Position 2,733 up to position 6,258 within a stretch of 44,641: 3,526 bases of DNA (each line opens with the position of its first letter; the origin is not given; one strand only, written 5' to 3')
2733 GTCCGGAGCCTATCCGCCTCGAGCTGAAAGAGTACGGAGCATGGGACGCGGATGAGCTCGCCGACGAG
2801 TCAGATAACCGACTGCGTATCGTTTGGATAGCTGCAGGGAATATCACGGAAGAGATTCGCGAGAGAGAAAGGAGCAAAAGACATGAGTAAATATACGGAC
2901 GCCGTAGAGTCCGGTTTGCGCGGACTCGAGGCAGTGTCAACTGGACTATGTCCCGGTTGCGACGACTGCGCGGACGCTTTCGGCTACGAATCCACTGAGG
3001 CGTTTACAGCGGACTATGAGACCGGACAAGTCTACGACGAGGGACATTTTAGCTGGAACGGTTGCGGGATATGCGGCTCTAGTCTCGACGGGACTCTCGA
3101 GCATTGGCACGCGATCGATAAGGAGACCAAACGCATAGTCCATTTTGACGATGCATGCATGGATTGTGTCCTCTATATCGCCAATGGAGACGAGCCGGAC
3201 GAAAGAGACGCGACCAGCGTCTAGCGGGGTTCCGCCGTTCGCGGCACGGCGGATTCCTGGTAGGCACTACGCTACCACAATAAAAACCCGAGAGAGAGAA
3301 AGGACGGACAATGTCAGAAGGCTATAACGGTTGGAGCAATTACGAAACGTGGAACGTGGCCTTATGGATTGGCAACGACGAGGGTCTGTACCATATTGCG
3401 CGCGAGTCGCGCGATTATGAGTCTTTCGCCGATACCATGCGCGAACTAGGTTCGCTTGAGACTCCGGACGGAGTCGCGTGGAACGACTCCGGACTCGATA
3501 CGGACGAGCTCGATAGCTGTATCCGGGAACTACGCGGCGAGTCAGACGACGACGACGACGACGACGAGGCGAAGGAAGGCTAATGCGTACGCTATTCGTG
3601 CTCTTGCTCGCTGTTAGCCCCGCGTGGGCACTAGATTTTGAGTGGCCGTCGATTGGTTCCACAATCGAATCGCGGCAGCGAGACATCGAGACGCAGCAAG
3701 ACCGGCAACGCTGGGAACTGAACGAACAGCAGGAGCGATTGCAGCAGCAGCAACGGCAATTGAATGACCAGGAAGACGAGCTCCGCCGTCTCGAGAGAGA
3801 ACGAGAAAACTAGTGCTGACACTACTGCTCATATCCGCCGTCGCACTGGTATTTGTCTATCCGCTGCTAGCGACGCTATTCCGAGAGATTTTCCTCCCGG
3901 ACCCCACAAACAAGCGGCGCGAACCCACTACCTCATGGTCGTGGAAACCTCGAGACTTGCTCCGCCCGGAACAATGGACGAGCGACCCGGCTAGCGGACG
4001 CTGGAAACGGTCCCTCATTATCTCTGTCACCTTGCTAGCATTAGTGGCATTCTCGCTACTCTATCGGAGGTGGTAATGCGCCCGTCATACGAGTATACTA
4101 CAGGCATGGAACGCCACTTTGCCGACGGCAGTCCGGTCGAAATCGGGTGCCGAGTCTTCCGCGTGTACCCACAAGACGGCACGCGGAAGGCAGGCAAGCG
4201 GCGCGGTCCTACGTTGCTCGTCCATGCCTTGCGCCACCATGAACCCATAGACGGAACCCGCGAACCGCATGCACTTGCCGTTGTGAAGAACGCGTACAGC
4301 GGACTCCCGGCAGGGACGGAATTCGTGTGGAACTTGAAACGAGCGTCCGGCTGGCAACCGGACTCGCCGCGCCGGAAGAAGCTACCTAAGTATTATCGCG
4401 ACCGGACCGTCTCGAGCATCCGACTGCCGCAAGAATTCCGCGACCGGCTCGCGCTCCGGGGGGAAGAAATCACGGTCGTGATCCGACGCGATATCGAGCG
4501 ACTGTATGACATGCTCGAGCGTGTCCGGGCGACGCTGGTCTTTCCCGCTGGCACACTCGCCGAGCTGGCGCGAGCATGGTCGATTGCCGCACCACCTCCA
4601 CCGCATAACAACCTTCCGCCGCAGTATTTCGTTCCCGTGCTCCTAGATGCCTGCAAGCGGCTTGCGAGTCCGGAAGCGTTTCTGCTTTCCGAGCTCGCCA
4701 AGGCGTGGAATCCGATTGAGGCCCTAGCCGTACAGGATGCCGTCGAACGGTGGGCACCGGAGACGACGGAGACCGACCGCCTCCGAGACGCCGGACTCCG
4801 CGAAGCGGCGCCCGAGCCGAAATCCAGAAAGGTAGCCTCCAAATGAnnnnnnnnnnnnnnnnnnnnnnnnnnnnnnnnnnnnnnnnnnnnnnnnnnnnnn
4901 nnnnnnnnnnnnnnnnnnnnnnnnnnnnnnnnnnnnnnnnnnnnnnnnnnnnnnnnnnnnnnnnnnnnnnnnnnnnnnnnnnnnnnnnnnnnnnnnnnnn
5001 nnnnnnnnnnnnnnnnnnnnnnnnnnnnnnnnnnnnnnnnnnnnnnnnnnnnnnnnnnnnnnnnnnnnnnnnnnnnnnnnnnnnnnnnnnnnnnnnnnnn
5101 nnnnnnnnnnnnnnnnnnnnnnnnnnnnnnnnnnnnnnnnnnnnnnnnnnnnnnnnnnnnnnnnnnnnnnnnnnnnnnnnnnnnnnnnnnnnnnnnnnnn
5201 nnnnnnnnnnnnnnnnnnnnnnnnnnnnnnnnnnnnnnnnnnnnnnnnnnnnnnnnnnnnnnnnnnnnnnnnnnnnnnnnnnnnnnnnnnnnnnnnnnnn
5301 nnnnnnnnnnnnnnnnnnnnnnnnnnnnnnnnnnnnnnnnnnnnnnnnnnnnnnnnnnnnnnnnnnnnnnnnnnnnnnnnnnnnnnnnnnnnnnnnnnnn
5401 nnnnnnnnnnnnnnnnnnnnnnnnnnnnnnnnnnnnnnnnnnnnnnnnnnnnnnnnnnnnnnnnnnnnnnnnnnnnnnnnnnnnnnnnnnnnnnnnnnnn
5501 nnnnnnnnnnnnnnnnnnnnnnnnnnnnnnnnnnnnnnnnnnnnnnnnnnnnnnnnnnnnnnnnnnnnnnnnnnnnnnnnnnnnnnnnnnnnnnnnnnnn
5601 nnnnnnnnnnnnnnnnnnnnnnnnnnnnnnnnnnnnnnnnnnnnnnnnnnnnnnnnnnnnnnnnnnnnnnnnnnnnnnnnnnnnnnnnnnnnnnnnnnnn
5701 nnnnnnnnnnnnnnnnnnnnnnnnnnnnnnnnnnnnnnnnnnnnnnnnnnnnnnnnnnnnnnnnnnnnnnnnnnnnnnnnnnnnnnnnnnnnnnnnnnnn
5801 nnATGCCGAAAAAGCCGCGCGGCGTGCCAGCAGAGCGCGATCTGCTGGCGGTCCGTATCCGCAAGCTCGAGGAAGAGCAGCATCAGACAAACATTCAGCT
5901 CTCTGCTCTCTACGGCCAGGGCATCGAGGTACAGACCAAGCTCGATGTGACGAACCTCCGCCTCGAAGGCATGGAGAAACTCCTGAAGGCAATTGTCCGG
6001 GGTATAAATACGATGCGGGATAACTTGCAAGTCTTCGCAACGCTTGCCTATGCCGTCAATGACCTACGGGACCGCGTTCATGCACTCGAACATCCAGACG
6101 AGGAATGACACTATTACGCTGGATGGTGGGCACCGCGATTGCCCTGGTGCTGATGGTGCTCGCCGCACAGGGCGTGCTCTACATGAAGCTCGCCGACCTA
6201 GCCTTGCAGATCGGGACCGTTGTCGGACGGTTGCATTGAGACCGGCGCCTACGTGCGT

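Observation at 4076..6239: A second tyrosine recombinase module at the end of the early operon, with two identical 17-bp repeats at its 5' end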

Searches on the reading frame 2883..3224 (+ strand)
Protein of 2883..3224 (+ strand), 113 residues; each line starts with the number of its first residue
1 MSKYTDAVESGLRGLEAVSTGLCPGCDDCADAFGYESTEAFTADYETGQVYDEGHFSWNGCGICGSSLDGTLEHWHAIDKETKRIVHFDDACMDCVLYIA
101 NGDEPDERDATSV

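Call 12: search_protein_families(library=phrogs, proteins=[window:2883-3224:+], max_evalue=0.1)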
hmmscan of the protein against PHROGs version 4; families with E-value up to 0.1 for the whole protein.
window:2883-3224:+ (113 aa): 1 family
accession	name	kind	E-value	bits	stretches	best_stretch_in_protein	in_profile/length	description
phrog_3034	-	unknown function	8.8e-08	33.5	2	87-109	19-41/117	-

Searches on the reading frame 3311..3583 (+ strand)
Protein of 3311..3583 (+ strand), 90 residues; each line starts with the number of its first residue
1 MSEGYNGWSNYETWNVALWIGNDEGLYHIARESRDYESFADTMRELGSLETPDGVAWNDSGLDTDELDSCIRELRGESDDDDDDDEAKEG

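Call 12: search_protein_families(library=phrogs, proteins=[window:3311-3583:+], max_evalue=0.1)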
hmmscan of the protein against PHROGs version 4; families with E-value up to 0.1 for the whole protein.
window:3311-3583:+ (90 aa): 1 family
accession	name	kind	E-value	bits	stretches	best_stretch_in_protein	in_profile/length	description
phrog_871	-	unknown function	1.4e-23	84.7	1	2-74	11-91/140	-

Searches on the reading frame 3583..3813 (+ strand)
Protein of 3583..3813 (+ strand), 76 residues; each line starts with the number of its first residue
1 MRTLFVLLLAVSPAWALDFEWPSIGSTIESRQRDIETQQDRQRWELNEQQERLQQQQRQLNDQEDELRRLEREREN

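Call 5: search_protein_families(library=pfam, proteins=[window:3583-3813:+], max_evalue=0.1)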
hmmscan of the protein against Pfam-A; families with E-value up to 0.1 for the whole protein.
window:3583-3813:+ (76 aa): 1 family
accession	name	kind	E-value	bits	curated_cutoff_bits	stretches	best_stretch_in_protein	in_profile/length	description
PF24072.1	T7_gp14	-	0.018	15.4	27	1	24-68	91-132/187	T7 virus internal virion protein gp14 family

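Call 12: search_protein_families(library=phrogs, proteins=[window:3583-3813:+], max_evalue=0.1)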
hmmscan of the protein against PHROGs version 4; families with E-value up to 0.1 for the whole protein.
window:3583-3813:+ (76 aa): 3 families
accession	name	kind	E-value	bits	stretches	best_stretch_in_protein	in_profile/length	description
phrog_89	-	lysis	0.0014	19.6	1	4-75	7-84/143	Rz-like spanin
phrog_1009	-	unknown function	0.0081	17.2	1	26-75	48-100/103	-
phrog_1152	-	lysis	0.036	15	1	4-68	13-78/127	Rz-like spanin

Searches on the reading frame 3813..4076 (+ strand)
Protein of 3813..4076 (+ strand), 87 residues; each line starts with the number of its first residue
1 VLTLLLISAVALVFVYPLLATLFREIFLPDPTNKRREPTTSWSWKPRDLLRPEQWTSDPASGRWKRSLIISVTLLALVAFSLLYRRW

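Call 5: search_protein_families(library=pfam, proteins=[window:3813-4076:+], max_evalue=0.1)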
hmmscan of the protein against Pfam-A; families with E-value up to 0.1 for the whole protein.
window:3813-4076:+ (87 aa): 1 family
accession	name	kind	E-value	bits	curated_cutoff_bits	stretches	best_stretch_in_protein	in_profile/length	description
PF03600.22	CitMHS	-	0.0099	15.5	31.9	1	5-84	163-219/336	Citrate transporter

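Call 12: search_protein_families(library=phrogs, proteins=[window:3813-4076:+], max_evalue=0.1)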
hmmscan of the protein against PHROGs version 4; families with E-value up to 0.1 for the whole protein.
window:3813-4076:+ (87 aa): 0 families

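Call 73: search_protein_families(library=padloc, proteins=[window:3813-4076:+], max_evalue=0.01)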
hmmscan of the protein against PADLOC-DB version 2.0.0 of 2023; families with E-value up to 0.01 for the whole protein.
window:3813-4076:+ (87 aa): 0 families

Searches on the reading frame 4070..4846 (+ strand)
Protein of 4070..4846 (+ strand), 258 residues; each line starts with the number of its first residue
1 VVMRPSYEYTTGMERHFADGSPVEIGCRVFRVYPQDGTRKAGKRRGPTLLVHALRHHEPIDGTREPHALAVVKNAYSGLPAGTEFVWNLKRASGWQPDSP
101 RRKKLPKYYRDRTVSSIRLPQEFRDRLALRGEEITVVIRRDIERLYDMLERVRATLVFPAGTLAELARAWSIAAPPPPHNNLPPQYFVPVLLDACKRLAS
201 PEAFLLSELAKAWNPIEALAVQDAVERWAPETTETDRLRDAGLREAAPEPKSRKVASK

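Call 5: search_protein_families(library=pfam, proteins=[window:4070-4846:+], max_evalue=0.1)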
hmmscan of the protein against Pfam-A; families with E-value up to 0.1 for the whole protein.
window:4070-4846:+ (258 aa): 0 families

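Call 11: search_protein_families(library=ncbifam, proteins=[window:4070-4846:+], max_evalue=0.1)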
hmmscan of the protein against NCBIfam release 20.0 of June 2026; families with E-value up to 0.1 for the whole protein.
window:4070-4846:+ (258 aa): 0 families

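Call 12: search_protein_families(library=phrogs, proteins=[window:4070-4846:+], max_evalue=0.1)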
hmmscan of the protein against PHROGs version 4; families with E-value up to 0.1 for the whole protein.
window:4070-4846:+ (258 aa): 0 families

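Call 25: search_solved_structures(query=window:4076-4846:+, max_evalue=1)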
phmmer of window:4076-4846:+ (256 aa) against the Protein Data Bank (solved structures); distinct sequences matched with E-value up to 1: 0.

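Call 26: find_homologous_proteins(query=window:4076-4846:+)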
Query window:4076-4846:+ (256 aa): 14 proteins with E <= 0.001 among 8000 candidates.
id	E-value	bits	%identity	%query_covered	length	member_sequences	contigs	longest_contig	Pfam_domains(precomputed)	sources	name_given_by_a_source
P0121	3.2e-161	553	100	96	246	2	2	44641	-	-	-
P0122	5.5e-121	421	75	100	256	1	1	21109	-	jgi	-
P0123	3.2e-75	271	56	91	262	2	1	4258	-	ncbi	-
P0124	4.2e-75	271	57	91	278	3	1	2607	-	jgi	jgi:hypothetical protein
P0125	1.1e-74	269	56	91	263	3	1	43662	-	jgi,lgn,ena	-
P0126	1.3e-74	269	56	91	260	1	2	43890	-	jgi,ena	jgi:hypothetical protein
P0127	6.7e-73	263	54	91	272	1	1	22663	-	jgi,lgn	-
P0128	6.0e-72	260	55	91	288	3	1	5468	-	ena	-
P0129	1.9e-69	252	55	91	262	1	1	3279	-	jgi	-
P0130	6.0e-64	234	50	89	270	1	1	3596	-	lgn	-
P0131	3.7e-63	231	48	95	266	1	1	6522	-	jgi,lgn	jgi:hypothetical protein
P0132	4.7e-63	231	48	92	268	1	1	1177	-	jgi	jgi:hypothetical protein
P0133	5.0e-60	221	49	91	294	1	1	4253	-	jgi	jgi:hypothetical protein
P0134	2.5e-51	193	43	94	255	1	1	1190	-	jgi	-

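Call 27: find_encoding_contigs(protein=P0122, flank=10000, max_places=3)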
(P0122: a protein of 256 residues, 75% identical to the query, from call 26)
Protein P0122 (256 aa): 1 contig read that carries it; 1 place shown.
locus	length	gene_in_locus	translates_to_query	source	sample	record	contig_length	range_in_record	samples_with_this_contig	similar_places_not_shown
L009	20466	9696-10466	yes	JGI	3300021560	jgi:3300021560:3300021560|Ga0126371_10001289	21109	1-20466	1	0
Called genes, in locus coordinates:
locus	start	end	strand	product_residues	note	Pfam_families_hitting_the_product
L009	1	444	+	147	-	?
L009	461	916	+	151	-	-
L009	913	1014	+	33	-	-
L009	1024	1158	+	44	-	-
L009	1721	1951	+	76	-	-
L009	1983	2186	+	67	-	-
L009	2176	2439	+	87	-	-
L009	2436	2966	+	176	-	-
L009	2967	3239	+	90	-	-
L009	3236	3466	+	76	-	-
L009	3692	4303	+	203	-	-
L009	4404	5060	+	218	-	PF00733:Asn_synthase (weak), PF06508:QueC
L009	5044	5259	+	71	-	-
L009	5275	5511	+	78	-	-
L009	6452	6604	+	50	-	-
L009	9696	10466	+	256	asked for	-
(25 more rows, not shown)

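Call 43: predict_structure(alignment_id=A4)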
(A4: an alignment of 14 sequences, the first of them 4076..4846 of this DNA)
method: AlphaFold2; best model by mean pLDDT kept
length: 256 residues; sequences in the alignment: 14
mean_pLDDT: 77.9   pTM: 0.45
mean pLDDT of the five models: 77.9, 77.0, 74.0, 73.6, 73.4
residues with pLDDT >= 90: 78; 70-90: 124; 50-70: 23; < 50: 31
segments of 3 or more residues with pLDDT < 50: 1-11, 99-115
pLDDT, mean of each block of 10 residues (from residue 1): 32 78 90 79 91 77 83 92 91 66 41 56 73 75 87 89 90 78 92 92 93 92 77 80 72 50
secondary structure, 60 per line:
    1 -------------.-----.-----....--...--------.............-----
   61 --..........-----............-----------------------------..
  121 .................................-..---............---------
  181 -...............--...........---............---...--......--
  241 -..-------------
elements in order: E26-29 E43-55 E63-72 E78-83 E87-89 H119-153 H160-171 H182-196 H199-209 H213-224 H233-238

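Call 45: search_protein_representatives(alignment_id=A4)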
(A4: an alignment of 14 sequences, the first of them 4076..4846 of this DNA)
Query: 14 sequences, 267 profile positions. Proteins with E-value up to 0.001 (for the whole library): 23; up to 1e-10: 5; up to 1e-30: 5. The best 23 are listed.
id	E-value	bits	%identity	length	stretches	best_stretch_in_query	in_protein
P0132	3.0e-125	433.3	-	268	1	1-267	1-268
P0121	9.8e-112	389.0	-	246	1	8-251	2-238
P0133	1.2e-110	385.5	-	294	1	1-266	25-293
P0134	1.5e-99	349.1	-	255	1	7-252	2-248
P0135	1.7e-45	171.9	-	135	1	7-136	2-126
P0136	3.6e-08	49.4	-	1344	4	32-97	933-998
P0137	4.8e-06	42.5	-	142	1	115-229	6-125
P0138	6.3e-06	42.1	-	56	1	217-256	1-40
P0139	1.8e-04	37.4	-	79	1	19-83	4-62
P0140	1.8e-04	37.4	-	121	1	23-93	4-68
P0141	1.8e-04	37.3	-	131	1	122-229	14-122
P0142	2.1e-04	37.1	-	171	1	117-232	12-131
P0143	2.6e-04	36.8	-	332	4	152-179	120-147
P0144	2.7e-04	36.8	-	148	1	112-229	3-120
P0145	3.5e-04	36.4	-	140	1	123-230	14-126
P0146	5.0e-04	35.9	-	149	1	112-241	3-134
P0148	5.5e-04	35.7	-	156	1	115-246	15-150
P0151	7.4e-04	35.3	-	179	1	21-98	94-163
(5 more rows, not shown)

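Call 46: search_protein_families(library=pfam, proteins=[P0136, P0137, P0141, P0142, P0144, P0146, P0148, P0139, P0140, P0151], max_evalue=0.01)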
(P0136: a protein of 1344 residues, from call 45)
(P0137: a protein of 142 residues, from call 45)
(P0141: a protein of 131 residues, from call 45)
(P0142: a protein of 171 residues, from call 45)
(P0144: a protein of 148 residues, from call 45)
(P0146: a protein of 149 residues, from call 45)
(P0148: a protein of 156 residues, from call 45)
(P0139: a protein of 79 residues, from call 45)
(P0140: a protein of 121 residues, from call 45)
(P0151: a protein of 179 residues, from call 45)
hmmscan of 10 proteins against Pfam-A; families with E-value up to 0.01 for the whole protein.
P0136 (1344 aa): 1 family
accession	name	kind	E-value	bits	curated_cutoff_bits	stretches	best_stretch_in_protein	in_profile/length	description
PF04083.22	Abhydro_lipase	-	0.0076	16.2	27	0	668-695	8-35/63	Partial alpha/beta-hydrolase lipase region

P0137 (142 aa): 0 families

P0141 (131 aa): 0 families

P0142 (171 aa): 0 families

P0144 (148 aa): 0 families

P0146 (149 aa): 0 families

P0148 (156 aa): 0 families

P0139 (79 aa): 0 families

P0140 (121 aa): 0 families

P0151 (179 aa): 0 families

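Call 47: fold_search(model_id=the predicted structure, library=pdb)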
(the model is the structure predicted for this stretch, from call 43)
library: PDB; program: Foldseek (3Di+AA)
matches with E <= 10: 355; with E <= 0.001: 0
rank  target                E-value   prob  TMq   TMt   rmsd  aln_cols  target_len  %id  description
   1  2akk_MODEL_1_A        9.0e-02  0.87  0.17  0.51   6.9        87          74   16  Solution structure of phnA-like protein rp4479 from Rhodopseudomonas palustris (released 2006-08-22)
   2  7qix_G                1.4e-01  0.80  0.18  0.18  15.2       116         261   16  Specific features and methylation sites of a plant ribosome. 40S body ribosomal subunit. (released 2022-06-15)
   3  8auv_A                2.3e-01  0.66  0.19  0.18  15.1       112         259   18  Cryo-EM structure of the plant 40S subunit (released 2023-06-07)
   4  7uw8                  2.5e-01  0.91  0.19  0.21   4.5        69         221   12  Drosophila melanogaster setdb1-tuor domain (released 2022-08-10)
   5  6xvm_C                3.0e-01  0.72  0.14  0.51   7.8        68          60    9  Crystal structure of c-Src SH3 domain without ATCUN motif: monomer 2 (released 2020-04-22)
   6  9rvu_BR               3.2e-01  0.66  0.20  0.29  10.0       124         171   14  in situ S. pombe hibernating ribosome after 7 days of glucose depletion (released 2026-04-01)
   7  7uve_A                3.4e-01  0.87  0.19  0.21   4.7        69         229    9  Drosophila melanogaster setdb1-tuor domain with peptide H3K9me2K14ac (released 2022-08-10)
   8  8q7z_Ad               4.3e-01  0.38  0.17  0.17  16.7       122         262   14  Structure of the G. gallus 80S non-rotated ribosome (released 2024-08-28)
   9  8ovj_S                4.5e-01  0.25  0.15  0.23  13.1       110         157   12  CRYO-EM STRUCTURE OF LEISHMANIA MAJOR 80S RIBOSOME : PARENTAL STRAIN (released 2024-05-08)
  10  8esq_E                4.8e-01  0.60  0.21  0.30   9.8       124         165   14  Ytm1 associated nascent 60S ribosome State 2 (released 2022-11-30)
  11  8etg_E                4.8e-01  0.54  0.19  0.31  12.9       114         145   19  Fkbp39 associated 60S nascent ribosome State 3 (released 2022-11-30)
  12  7ohs_M                4.8e-01  0.35  0.17  0.32  15.8       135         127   18  Nog1-TAP associated immature ribosomal particle population F from S. cerevisiae (released 2021-11-03)
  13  8azw_b                5.1e-01  0.47  0.21  0.24  13.7       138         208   12  Cryo-EM structure of the plant 60S subunit (released 2023-06-07)
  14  2ed1_MODEL_1_A        5.4e-01  0.57  0.18  0.51   9.2        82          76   17  Solution structure of the SH3 domain of 130 kDa phosphatidylinositol 4,5-biphosphate-dependent ARF1 GTPase-act (released 2008-02-26)
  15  4uje_CM               5.4e-01  0.28  0.17  0.29  16.5       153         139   13  Regulation of the mammalian elongation cycle by 40S subunit rolling: a eukaryotic-specific ribosome rearrangement (released 2014-07-16)
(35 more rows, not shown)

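Call 68: fold_search(model_id=the predicted structure, library=viral)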
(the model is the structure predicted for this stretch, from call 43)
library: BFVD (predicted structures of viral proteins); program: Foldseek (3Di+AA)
matches with E <= 10: 581; with E <= 0.001: 0
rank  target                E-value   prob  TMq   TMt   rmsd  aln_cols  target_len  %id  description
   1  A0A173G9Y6            6.3e-03  1.00  0.36  0.60   8.6       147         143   14  Uncharacterized protein [Propionibacterium phage PFR2]
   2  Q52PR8                8.5e-03  1.00  0.21  0.42   7.7       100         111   11  Uncharacterized protein [Xanthomonas phage Xp15]
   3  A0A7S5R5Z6            9.1e-03  0.99  0.18  0.40   6.5        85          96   15  (no name in the UniProt tables at hand)
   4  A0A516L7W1            1.1e-02  1.00  0.23  0.56   3.0        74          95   16  (no name in the UniProt tables at hand)
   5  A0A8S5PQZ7            1.8e-02  1.00  0.25  0.27  11.6       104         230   17  Uncharacterized protein [Siphoviridae sp. ct96x5]
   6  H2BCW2                2.0e-02  0.99  0.22  0.43  13.5        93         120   13  (no name in the UniProt tables at hand)
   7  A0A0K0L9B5            2.0e-02  0.94  0.19  0.17  15.4       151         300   19  Uncharacterized protein [Pseudomonas phage vB_PaeM_PS24]
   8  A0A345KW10            2.2e-02  0.93  0.20  0.25  15.6       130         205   16  (no name in the UniProt tables at hand)
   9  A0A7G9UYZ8            3.0e-02  0.85  0.19  0.25  14.4       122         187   15  Uncharacterized protein [Streptomyces phage Faust]
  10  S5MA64                4.1e-02  0.99  0.19  0.49   7.6        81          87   14  Uncharacterized protein [Bacillus phage Basilisk]
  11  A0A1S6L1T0            4.9e-02  0.99  0.20  0.62   2.7        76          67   13  (no name in the UniProt tables at hand)
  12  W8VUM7                5.8e-02  0.89  0.17  0.38  11.7        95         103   18  (no name in the UniProt tables at hand)
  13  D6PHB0                6.2e-02  0.99  0.24  0.61   5.8        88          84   16  (no name in the UniProt tables at hand)
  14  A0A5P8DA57            6.6e-02  0.97  0.21  0.52  11.8       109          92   16  Uncharacterized protein [Gordonia phage Fireball]
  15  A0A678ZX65            7.0e-02  0.89  0.18  0.40  12.9       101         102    9  Uncharacterized protein [Pectobacterium phage Arno162]
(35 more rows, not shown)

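Call 73: search_protein_families(library=padloc, proteins=[window:4076-4846:+], max_evalue=0.01)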
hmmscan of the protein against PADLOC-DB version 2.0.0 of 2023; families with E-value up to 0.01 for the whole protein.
window:4076-4846:+ (256 aa): 0 families

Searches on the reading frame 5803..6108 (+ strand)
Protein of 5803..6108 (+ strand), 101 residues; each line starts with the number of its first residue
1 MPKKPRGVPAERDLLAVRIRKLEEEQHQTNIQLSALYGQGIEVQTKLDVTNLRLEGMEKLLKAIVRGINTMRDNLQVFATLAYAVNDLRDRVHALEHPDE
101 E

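Call 5: search_protein_families(library=pfam, proteins=[window:5803-6108:+], max_evalue=0.1)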
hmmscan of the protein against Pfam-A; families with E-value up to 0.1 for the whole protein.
window:5803-6108:+ (101 aa): 1 family
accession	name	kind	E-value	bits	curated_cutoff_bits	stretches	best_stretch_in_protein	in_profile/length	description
PF11932.13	DUF3450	-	0.051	13.3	32.6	1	11-86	45-122/241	Protein of unknown function (DUF3450)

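Call 11: search_protein_families(library=ncbifam, proteins=[window:5803-6108:+], max_evalue=0.1)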
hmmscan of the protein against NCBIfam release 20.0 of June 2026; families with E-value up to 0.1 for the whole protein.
window:5803-6108:+ (101 aa): 0 families

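Call 12: search_protein_families(library=phrogs, proteins=[window:5803-6108:+], max_evalue=0.1)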
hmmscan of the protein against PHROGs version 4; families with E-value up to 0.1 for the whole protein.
window:5803-6108:+ (101 aa): 0 families

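Call 73: search_protein_families(library=padloc, proteins=[window:5803-6108:+], max_evalue=0.01)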
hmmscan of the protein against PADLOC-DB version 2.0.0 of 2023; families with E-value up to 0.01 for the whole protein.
window:5803-6108:+ (101 aa): 0 families
